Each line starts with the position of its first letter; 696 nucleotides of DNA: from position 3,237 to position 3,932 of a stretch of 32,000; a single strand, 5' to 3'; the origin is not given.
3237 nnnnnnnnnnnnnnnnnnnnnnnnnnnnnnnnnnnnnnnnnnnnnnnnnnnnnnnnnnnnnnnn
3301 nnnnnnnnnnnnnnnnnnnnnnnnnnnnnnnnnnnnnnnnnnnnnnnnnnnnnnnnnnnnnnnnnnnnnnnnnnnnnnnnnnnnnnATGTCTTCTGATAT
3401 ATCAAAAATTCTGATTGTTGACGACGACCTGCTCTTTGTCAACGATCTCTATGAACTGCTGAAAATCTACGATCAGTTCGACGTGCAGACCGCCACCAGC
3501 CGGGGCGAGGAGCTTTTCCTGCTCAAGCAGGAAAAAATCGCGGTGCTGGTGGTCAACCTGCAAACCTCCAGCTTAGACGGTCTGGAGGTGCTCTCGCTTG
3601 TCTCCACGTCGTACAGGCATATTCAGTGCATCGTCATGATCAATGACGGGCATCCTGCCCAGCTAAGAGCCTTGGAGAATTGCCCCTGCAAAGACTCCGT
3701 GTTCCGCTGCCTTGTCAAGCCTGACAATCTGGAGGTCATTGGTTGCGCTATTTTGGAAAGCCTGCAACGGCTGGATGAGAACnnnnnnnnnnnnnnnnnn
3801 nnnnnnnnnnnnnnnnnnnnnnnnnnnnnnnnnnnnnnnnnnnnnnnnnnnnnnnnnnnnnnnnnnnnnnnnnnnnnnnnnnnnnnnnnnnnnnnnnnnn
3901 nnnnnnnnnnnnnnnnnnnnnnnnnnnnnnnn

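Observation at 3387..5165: Four-domain protein: pseudo-receiver (Asn57) + PATAN-like + true receiver + inactive CheB-like domain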

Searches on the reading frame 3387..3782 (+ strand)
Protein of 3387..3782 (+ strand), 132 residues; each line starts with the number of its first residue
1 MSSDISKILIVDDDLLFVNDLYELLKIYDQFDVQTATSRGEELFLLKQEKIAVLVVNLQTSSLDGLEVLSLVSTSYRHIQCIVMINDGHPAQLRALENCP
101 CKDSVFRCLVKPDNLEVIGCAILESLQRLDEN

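Call 6: search_protein_families(library=pfam, proteins=[window:3387-3782:+], max_evalue=10)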
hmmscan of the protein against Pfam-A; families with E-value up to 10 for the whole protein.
seq(132 aa): 1 family
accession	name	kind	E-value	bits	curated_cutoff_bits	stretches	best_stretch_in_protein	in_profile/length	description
PF00072.30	Response_reg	-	5.4e-09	36.6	30.2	1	8-93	1-85/111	Response regulator receiver domain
